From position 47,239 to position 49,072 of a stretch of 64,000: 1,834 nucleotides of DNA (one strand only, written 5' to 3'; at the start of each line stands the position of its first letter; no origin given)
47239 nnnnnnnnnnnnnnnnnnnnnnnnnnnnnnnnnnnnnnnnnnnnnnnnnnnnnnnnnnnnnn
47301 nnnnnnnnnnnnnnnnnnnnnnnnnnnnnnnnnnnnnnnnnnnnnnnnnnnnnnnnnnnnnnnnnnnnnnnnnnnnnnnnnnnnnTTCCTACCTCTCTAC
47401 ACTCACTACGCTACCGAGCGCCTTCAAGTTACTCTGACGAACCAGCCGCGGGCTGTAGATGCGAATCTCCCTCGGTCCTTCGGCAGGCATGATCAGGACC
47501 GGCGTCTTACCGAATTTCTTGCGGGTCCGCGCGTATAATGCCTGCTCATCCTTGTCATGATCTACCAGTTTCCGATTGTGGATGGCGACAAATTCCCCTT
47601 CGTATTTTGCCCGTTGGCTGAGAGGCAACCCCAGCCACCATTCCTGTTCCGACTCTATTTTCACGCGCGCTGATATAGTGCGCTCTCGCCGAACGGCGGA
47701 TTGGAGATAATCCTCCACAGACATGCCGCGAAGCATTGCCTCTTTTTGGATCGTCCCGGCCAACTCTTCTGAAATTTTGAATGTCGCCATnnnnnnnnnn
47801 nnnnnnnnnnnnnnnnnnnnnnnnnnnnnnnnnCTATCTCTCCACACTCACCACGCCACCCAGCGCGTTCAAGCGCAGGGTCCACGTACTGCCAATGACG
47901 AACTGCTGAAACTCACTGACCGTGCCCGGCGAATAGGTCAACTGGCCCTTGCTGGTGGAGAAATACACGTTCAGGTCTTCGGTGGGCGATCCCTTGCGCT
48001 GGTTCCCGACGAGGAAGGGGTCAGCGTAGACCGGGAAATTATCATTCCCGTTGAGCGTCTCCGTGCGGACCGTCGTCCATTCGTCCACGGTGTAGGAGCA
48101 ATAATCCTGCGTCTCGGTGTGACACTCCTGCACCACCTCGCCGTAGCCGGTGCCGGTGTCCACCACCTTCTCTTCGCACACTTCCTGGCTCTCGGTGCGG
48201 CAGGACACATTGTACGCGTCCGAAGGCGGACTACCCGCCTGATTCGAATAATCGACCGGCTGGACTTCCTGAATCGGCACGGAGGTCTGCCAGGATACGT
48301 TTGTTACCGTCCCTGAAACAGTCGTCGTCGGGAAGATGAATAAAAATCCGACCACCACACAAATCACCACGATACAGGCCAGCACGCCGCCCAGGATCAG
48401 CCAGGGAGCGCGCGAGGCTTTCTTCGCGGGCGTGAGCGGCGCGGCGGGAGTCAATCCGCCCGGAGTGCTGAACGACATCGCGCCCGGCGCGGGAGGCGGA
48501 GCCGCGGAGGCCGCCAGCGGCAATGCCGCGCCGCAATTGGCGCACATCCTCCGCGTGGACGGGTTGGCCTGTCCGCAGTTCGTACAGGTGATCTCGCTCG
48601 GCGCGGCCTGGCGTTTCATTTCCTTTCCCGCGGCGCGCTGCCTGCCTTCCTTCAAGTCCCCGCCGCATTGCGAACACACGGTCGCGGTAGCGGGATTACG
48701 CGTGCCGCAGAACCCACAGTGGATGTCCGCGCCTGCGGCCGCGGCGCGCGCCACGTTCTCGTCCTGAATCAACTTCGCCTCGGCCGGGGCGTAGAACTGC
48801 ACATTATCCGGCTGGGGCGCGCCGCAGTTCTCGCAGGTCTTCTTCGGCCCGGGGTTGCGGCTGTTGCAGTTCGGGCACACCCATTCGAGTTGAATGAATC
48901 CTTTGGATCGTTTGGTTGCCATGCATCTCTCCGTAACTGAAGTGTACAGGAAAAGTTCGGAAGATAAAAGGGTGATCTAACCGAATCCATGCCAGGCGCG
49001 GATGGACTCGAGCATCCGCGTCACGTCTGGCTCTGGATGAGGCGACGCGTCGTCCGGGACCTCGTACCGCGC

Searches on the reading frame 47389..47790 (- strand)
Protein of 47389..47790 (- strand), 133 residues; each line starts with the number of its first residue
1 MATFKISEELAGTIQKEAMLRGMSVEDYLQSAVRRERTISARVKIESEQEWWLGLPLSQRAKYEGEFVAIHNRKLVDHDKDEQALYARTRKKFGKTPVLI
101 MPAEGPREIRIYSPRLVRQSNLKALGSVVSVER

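Call 3: search_protein_families(library=pfam, proteins=[window:47389-47790:-], max_evalue=0.01)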
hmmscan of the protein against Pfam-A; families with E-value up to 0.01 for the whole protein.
window:47389-47790:- (133 aa): 1 family
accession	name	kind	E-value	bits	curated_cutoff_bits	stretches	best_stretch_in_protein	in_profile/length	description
PF18929.5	DUF5678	-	1.2e-08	35.1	23.2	1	62-100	5-43/49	Family of unknown function (DUF5678)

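Call 4: search_protein_families(library=padloc, proteins=[window:47389-47790:-], max_evalue=0.01)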
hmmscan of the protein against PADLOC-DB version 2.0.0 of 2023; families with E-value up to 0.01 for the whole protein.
window:47389-47790:- (133 aa): 0 families

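Call 62: search_protein_families(library=ncbifam, proteins=[window:47389-47790:-], max_evalue=0.001)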
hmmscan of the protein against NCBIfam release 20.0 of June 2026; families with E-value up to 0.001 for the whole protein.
window:47389-47790:- (133 aa): 0 families

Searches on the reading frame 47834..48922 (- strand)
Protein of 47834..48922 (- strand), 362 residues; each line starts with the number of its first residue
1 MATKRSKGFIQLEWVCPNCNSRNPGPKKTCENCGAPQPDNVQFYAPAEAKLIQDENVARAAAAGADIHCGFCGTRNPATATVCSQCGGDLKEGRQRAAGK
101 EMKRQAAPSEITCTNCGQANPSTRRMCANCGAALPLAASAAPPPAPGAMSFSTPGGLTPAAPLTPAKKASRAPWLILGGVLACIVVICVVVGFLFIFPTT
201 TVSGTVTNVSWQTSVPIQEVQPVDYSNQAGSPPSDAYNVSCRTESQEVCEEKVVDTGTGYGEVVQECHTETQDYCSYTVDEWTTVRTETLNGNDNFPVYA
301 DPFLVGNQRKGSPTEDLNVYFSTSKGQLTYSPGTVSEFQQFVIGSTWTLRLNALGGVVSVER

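Call 3: search_protein_families(library=pfam, proteins=[window:47834-48922:-], max_evalue=0.01)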
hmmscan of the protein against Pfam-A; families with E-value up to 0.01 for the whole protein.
window:47834-48922:- (362 aa): 9 families
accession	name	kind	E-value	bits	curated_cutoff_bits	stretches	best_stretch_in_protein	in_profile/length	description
PF13240.11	Zn_Ribbon_1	-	1.2e-10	41.3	25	3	113-134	2-23/23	zinc-ribbon domain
PF00641.23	Zn_ribbon_RanBP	-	1.8e-09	37.1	27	2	69-88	7-26/30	Zn-finger in Ran binding protein and others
PF12773.13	DZR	-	2.1e-09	37.8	27.3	1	69-131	1-45/45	Double zinc ribbon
PF24463.1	DUF7577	-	3e-07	30.4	28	1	67-90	3-26/27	Domain of unknown function (DUF7577)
PF18912.6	DZR_2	-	2.3e-05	24.6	27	0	15-39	23-48/56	Double zinc ribbon domain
PF09889.16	DUF2116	-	0.00038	20.8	26.8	0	68-98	5-36/59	Probable treble clef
PF01006.25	HCV_NS4a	-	0.00093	19.3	27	1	172-222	1-46/55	Hepatitis C virus non-structural protein NS4a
PF13248.11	Zn_ribbon_3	-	0.0029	17.5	27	1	109-132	1-24/26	zinc-ribbon domain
PF14537.11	Cytochrom_c3_2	-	0.0076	17.1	25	1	67-130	7-77/79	Cytochrome c3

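Call 19: find_related_loci(query=A1, collection=genome_contigs, flank=10000)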
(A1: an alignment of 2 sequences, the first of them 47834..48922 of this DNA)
Query A1 (362 aa) in genome_contigs; peptide patterns used: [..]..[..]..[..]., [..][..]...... (x = any residue, [..] = any of these).
78 stretches matched a pattern; 50 encode a relative of the query (tblastn E <= 1e-3); 50 distinct loci.
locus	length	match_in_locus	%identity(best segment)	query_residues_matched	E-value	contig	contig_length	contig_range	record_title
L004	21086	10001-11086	93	1-362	0e+0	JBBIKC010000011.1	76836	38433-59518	MAG: Chloroflexota bacterium isolate BR2S70218_bin_177 NODE_149_length_76836_cov_10.898504, whole genome shotgun sequenc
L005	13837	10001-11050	65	3-361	3e-155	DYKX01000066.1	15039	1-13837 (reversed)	MAG TPA_asm: Anaerolinea thermophila isolate SulCav_AS07-7_2_58_45 SulCav_AS07_7_3948_length_15039_cov_21_062400, whole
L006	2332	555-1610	63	3-361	3e-164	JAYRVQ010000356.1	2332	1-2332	MAG: Anaerolineales bacterium isolate NJ_NJASGE3bin.24 k141_806597, whole genome shotgun sequence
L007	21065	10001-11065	62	3-362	8e-150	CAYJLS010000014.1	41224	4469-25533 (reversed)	MAG TPA_asm: uncultured Anaerolineaceae bacterium isolate ERP124720_co1_70 genome assembly, contig: NODE_1308_length_412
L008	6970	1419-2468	63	3-361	2e-149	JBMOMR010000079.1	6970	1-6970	MAG: Chloroflexota bacterium isolate Betzabe_MAG055 MAG055_79, whole genome shotgun sequence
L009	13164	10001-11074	62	1-361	3e-148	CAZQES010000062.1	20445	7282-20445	MAG TPA_asm: uncultured Anaerolinea sp. isolate SRP287051_co2_9 genome assembly, contig: NODE_5110_length_20445_cov_7.46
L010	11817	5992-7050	61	1-362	2e-144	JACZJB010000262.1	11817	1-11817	MAG: Anaerolineales bacterium isolate MAG8 chloroflexi_2_contig_1517671, whole genome shotgun sequence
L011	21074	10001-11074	61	1-362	2e-143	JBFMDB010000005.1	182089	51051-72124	MAG: Chloroflexota bacterium isolate MAG208 MAG208_5, whole genome shotgun sequence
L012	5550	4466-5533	58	1-361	5e-143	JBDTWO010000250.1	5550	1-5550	MAG: Chloroflexota bacterium isolate cluster3_bin.94 NODE_80891_length_5550_cov_9.153776, whole genome shotgun sequence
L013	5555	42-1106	58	1-361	1e-141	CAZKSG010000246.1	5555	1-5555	MAG TPA_asm: uncultured Anaerolinea sp. isolate binchicken_co197_557 genome assembly, contig: NODE_30532_length_5555_cov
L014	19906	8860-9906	65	3-361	5e-153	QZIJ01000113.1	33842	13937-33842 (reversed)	MAG: Anaerolineaceae bacterium isolate SURF_68 contig-100_1913_length_33842_read_count_139547, whole genome shotgun sequ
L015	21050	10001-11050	58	4-362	1e-139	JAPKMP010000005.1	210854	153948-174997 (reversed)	MAG: Candidatus Villigracilaceae bacterium isolate AMX68 NODE_5_length_210854_cov_1.999374:GC=0.542, whole genome shotgu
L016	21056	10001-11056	57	1-361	3e-139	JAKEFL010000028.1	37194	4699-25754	MAG: Anaerolineae bacterium isolate PMV_2.79 PMV_2.79.k101_150524, whole genome shotgun sequence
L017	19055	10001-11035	61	6-361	5e-139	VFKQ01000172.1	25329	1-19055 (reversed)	MAG: Anaerolineaceae bacterium isolate Bin_58_17 c_000004317182, whole genome shotgun sequence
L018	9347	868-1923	57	1-361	5e-138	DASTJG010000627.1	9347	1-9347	MAG TPA_asm: Anaerolineales bacterium isolate SMAG_U1430 k141_578579, whole genome shotgun sequence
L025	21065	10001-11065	56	1-361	1e-134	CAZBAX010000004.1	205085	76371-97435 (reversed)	MAG TPA_asm: uncultured Anaerolinea sp. isolate SRP287051_co2_135 genome assembly, contig: NODE_90_length_205085_cov_25.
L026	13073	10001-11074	56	1-361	5e-134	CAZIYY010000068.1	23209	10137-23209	MAG TPA_asm: uncultured Anaerolinea sp. isolate SRP119689_co1_277 genome assembly, contig: NODE_2872_length_23209_cov_4.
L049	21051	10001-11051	62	1-361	7e-115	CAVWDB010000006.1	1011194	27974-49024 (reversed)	MAG: uncultured Chloroflexia bacterium isolate MFD04944.bin.2.201 genome assembly, contig: contig_19707, whole genome sh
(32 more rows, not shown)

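Call 42: search_protein_families(library=pfam, proteins=[L026:12046-12681:-, L026:11262-11591:-, L026:11609-11911:-, L049:11060-11620:+, L009:11184-12320:+, L025:12335-12874:+, L016:11290-11595:+, L004:11502-11888:+, L010:7219-8484:+, L004:11131-11505:+], max_evalue=0.001)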
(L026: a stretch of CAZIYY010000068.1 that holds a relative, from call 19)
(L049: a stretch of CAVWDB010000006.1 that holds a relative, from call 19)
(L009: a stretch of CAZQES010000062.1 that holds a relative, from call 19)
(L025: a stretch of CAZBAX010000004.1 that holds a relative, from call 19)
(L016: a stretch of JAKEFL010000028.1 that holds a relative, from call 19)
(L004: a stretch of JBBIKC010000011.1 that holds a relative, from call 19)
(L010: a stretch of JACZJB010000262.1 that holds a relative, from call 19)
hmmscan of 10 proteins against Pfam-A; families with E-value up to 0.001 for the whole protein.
L026:12046-12681:- (211 aa): 0 families

L026:11262-11591:- (109 aa): 0 families

L026:11609-11911:- (100 aa): 4 families
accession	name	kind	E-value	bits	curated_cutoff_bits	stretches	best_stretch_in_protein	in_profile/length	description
PF01022.26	HTH_5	-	1.1e-06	28.8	22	1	19-63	2-46/47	Bacterial regulatory protein, arsR family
PF12840.13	HTH_20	-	4.2e-06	27.1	27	1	16-64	1-50/51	Helix-turn-helix domain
PF25212.1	HVO_A0114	-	0.00038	20.6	27.6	1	8-74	12-78/84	HVO_A0114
PF12802.13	MarR_2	-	0.00097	19.7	27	0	24-65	10-53/61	MarR family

L049:11060-11620:+ (186 aa): 0 families

L009:11184-12320:+ (378 aa): 0 families

L025:12335-12874:+ (179 aa): 0 families

L016:11290-11595:+ (101 aa): 1 family
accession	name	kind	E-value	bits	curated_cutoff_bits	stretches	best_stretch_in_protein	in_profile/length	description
PF03144.31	GTP_EFTU_D2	-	1e-07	32.7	30.3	1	43-85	13-58/73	Elongation factor Tu domain 2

L004:11502-11888:+ (128 aa): 2 families
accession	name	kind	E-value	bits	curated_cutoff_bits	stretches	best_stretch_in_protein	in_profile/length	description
PF13975.11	gag-asp_proteas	-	6e-07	30.4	28.2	1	34-111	12-91/92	gag-polyprotein putative aspartyl protease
PF13650.11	Asp_protease_2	-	6e-06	27.3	24.3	1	34-107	12-88/90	Aspartyl protease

L010:7219-8484:+ (421 aa): 2 families
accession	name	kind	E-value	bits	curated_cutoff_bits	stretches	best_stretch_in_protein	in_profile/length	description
PF07690.21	MFS_1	-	7.9e-23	81.4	33.4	2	31-287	12-259/347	Major Facilitator Superfamily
PF12832.13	MFS_1_like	-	3e-08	33.5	25.2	1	35-361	19-342/373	MFS_1 like family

L004:11131-11505:+ (124 aa): 1 family
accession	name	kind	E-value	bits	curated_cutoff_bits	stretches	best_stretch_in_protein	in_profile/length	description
PF18929.5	DUF5678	-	1.6e-08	34.7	23.2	1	67-105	5-43/49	Family of unknown function (DUF5678)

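Call 43: search_protein_families(library=padloc, proteins=[L026:12046-12681:-, L026:11262-11591:-, L026:11609-11911:-, L049:11060-11620:+, L009:11184-12320:+, L025:12335-12874:+, L016:11290-11595:+, L004:11502-11888:+, L004:11131-11505:+], max_evalue=0.001)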
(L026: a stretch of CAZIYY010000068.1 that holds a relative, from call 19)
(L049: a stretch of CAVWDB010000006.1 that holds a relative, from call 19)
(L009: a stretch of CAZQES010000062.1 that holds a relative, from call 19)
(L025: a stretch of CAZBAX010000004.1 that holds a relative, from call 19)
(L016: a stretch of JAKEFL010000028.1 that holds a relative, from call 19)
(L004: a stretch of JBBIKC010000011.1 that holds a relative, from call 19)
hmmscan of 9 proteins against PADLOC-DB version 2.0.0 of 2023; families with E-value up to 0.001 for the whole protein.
L026:12046-12681:- (211 aa): 0 families

L026:11262-11591:- (109 aa): 0 families

L026:11609-11911:- (100 aa): 4 families
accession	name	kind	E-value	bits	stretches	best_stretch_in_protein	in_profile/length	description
PDLC01720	Csa3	-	9.1e-11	40.3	1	2-84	8-100/118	Csa3_1_CAS-I-II-III-IV-V-VI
PDLC01438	Csa3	-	3.3e-10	38.5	1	2-82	131-208/305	"CAS-I,CAS-II,CAS-III,CAS-IV,CAS-V,CAS-VI; associated_signaling"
PDLC01867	CARF3--CARF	-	1.4e-05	23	1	19-75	143-199/200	-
PDLC04370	PDC-M05A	-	0.00011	20.1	1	27-79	25-77/194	-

L049:11060-11620:+ (186 aa): 0 families

L009:11184-12320:+ (378 aa): 0 families

L025:12335-12874:+ (179 aa): 0 families

L016:11290-11595:+ (101 aa): 0 families

L004:11502-11888:+ (128 aa): 0 families

L004:11131-11505:+ (124 aa): 0 families

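Call 62: search_protein_families(library=ncbifam, proteins=[L004:11502-11888:+], max_evalue=0.001)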
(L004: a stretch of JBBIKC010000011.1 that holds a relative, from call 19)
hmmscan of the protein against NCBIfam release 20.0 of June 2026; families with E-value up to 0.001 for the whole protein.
L004:11502-11888:+ (128 aa): 1 family
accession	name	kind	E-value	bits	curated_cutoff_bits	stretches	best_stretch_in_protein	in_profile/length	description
TIGR03698.1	clan_AA_DTGF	subfamily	2.7e-06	27.6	57.35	1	18-119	3-102/107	clan AA aspartic protease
